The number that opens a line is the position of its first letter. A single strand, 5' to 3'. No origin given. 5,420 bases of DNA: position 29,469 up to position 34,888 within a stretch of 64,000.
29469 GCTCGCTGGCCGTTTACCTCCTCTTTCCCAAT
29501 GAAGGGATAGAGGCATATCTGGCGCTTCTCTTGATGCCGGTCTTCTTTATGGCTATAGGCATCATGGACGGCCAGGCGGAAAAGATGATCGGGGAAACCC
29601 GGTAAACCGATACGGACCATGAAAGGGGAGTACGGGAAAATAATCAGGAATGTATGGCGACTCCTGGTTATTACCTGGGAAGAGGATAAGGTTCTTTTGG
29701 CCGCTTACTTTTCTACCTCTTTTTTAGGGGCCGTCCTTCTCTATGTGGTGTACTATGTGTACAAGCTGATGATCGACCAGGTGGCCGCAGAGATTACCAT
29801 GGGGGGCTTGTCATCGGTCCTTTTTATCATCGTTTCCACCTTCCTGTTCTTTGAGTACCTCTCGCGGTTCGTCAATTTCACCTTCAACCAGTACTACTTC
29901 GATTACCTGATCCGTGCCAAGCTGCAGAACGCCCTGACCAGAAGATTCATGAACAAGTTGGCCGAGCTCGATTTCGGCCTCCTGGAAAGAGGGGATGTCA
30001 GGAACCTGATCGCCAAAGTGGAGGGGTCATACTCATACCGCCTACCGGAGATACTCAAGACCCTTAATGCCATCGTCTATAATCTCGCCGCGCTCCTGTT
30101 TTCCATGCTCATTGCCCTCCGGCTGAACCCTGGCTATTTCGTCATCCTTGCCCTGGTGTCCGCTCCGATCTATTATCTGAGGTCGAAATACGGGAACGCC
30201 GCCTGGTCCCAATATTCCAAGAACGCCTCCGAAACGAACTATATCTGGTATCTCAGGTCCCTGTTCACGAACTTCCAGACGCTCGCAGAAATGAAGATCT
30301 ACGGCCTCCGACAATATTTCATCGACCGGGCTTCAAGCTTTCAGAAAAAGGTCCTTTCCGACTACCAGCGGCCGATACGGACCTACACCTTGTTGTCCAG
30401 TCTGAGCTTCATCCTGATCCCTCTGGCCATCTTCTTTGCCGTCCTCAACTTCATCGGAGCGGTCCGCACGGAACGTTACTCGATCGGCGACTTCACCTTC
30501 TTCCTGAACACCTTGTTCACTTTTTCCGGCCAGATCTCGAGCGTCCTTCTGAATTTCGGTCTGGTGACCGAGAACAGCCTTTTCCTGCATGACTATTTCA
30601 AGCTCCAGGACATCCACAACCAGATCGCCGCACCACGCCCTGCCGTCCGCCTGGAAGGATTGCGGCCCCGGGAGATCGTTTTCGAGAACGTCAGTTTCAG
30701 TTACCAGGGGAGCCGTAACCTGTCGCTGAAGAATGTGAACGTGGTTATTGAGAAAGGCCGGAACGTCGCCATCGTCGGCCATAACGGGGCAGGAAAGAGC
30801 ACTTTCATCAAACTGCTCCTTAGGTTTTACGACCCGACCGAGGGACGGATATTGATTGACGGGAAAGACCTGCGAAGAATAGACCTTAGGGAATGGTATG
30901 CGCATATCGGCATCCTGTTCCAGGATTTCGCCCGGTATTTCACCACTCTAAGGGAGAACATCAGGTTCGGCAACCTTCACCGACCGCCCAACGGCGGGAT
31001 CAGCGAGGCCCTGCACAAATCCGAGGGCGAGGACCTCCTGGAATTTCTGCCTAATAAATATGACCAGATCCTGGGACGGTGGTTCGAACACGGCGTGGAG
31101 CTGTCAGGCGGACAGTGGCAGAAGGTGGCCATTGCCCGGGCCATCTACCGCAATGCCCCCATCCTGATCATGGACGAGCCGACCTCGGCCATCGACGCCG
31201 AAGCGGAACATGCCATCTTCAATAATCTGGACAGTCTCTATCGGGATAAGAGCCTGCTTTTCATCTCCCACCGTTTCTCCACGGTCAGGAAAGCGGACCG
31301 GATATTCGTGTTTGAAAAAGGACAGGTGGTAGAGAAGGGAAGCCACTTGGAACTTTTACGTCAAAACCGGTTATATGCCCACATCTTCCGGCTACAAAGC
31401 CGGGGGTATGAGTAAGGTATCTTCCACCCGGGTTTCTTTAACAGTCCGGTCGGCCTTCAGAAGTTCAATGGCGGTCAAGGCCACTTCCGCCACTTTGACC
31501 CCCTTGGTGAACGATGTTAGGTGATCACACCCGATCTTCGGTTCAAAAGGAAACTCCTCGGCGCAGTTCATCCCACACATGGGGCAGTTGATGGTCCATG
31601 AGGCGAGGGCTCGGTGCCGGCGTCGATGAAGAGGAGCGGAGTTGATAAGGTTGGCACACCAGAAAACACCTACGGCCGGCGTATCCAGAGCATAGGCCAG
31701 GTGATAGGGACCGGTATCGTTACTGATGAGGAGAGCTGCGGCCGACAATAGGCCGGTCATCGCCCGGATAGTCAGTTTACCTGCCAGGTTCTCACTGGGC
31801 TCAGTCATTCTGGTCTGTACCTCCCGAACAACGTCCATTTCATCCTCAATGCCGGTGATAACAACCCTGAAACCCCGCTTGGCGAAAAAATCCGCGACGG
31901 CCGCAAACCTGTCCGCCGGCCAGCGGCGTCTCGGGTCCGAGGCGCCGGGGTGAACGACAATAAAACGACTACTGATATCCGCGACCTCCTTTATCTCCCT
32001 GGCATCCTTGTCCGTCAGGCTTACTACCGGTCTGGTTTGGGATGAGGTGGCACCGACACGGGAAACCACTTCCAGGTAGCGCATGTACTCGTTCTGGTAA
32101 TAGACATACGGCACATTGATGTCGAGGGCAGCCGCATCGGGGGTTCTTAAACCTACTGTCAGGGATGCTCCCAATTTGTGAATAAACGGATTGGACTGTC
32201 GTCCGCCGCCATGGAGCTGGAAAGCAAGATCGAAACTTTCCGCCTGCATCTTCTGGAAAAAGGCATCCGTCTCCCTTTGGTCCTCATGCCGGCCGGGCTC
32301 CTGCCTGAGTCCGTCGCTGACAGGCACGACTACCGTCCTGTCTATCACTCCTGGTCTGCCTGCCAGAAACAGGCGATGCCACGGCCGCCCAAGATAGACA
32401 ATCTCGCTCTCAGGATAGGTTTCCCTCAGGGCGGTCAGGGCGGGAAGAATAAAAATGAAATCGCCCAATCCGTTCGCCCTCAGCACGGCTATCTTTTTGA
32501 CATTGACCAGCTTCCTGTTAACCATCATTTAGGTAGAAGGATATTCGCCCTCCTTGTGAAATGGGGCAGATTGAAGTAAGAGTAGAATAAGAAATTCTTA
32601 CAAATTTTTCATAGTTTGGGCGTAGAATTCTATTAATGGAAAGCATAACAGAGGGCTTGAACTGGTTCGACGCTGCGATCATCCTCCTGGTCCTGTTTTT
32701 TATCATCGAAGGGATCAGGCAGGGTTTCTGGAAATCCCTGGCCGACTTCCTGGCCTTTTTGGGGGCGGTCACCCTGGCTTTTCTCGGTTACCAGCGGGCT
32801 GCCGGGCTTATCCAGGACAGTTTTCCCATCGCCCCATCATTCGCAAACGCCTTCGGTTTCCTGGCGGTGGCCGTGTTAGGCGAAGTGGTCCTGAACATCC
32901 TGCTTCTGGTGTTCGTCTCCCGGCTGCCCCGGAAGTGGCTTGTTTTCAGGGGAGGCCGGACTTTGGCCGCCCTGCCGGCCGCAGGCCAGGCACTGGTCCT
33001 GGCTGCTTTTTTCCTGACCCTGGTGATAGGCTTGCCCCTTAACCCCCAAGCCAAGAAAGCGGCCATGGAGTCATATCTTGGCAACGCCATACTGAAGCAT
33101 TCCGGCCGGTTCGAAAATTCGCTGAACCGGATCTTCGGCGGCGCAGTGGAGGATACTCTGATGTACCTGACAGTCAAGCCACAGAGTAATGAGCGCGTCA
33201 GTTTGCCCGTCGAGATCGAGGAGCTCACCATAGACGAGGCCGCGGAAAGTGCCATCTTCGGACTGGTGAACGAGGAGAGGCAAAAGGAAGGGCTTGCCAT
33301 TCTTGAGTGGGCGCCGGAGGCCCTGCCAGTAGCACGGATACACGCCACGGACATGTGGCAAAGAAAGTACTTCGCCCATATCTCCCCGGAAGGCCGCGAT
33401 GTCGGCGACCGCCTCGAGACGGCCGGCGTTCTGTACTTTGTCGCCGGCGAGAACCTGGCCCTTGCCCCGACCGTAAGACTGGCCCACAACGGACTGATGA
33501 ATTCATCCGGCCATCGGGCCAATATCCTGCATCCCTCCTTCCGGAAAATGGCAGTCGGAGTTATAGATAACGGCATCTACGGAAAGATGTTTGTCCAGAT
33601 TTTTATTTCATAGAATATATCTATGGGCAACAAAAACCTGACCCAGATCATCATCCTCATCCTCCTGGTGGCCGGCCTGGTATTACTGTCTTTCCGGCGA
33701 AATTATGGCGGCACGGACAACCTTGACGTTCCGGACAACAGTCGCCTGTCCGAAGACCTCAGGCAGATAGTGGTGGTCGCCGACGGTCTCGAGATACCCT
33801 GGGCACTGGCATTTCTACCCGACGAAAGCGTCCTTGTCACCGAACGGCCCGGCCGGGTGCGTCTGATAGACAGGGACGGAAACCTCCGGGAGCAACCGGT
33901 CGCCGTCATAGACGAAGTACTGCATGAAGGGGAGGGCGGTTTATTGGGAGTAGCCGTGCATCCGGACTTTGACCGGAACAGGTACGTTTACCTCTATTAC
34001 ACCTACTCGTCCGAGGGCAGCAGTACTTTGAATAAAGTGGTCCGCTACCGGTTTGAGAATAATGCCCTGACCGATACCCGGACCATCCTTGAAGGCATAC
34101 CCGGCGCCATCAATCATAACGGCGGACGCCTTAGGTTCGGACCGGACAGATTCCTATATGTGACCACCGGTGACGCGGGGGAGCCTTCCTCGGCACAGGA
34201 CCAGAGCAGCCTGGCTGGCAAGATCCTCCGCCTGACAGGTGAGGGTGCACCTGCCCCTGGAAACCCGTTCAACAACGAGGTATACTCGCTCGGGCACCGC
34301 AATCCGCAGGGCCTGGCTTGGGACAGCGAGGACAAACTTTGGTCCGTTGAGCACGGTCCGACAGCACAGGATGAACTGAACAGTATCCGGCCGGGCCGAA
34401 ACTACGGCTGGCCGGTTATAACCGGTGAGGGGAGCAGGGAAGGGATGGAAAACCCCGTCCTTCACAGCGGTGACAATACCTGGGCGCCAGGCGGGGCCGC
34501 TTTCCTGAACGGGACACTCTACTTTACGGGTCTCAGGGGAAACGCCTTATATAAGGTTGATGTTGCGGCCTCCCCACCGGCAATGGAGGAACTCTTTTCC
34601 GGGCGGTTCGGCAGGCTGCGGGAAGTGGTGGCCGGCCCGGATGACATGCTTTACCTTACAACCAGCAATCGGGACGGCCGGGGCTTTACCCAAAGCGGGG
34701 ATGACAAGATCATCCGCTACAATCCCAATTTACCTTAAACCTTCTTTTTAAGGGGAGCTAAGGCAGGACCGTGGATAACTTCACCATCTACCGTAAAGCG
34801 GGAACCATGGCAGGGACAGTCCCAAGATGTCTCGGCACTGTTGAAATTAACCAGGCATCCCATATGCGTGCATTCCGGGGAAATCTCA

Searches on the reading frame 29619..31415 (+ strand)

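Call 103: search_protein_families(library=pfam, proteins=[window:29619-31415:+], max_evalue=0.000001)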
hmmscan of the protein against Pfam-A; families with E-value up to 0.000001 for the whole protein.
window:29619-31415:+ (598 aa): 2 families
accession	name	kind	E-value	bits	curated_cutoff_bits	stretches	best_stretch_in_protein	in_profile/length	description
PF00005.33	ABC_tran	-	9.6e-33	114.1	25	1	370-523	1-137/137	ABC transporter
PF02463.25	SMC_N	-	1.4e-09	38.1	40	0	407-564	107-210/220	RecF/RecN/SMC N terminal domain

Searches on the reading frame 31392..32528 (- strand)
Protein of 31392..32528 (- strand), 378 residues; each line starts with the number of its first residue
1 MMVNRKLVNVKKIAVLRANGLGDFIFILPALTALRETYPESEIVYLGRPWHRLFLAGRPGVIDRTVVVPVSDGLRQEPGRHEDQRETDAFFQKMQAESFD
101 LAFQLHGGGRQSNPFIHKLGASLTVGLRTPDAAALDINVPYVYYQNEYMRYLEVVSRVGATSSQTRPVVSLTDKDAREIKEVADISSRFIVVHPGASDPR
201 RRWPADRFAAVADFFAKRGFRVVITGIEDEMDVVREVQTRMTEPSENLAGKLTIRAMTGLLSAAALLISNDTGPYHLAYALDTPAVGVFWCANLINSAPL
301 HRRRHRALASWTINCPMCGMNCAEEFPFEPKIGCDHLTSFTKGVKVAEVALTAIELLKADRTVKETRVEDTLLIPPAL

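Call 26: search_protein_families(library=pfam, proteins=[window:31392-32528:-], max_evalue=0.00001)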
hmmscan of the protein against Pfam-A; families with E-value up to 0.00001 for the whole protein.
window:31392-32528:- (378 aa): 1 family
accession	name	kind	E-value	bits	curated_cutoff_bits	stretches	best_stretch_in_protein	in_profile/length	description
PF01075.23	Glyco_transf_9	-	8.3e-29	101.1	22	1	89-304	3-224/247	Glycosyltransferase family 9 (heptosyltransferase)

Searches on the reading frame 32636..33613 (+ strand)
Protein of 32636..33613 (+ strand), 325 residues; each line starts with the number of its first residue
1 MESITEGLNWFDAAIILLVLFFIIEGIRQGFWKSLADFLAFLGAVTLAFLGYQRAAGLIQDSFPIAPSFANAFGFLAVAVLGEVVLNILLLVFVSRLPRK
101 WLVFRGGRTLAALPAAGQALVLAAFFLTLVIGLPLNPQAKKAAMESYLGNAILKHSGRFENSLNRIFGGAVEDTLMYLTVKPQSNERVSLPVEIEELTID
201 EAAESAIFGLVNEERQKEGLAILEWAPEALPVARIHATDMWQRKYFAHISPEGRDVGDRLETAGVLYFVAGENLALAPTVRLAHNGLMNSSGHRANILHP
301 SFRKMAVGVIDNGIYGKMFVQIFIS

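Call 103: search_protein_families(library=pfam, proteins=[window:32636-33613:+], max_evalue=0.000001)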
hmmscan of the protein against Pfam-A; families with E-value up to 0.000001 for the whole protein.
window:32636-33613:+ (325 aa): 2 families
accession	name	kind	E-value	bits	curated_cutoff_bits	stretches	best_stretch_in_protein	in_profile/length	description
PF00188.32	CAP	-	3.9e-13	50.7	21.1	1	209-323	2-117/117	Cysteine-rich secretory protein family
PF02674.22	Colicin_V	-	2.6e-11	44.1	29.3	1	11-149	1-136/144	Colicin V production protein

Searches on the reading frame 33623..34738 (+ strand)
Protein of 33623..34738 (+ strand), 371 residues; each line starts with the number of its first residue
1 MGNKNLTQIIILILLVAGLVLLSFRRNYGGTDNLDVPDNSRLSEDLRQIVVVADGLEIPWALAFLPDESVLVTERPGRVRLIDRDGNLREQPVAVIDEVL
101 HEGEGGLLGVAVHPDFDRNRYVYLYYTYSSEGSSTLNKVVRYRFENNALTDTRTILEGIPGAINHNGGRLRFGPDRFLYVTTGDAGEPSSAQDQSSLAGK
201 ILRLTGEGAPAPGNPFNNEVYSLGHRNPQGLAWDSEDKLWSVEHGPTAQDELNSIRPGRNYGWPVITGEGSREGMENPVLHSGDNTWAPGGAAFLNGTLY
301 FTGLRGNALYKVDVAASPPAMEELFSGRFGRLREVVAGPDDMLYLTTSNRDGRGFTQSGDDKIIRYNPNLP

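Call 103: search_protein_families(library=pfam, proteins=[window:33623-34738:+], max_evalue=0.000001)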
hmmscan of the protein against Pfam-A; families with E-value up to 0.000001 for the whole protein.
window:33623-34738:+ (371 aa): 1 family
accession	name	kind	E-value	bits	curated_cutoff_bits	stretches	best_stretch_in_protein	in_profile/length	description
PF07995.17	GSDH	-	1.3e-89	301.2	25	1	56-353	1-329/332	Glucose / Sorbosone dehydrogenase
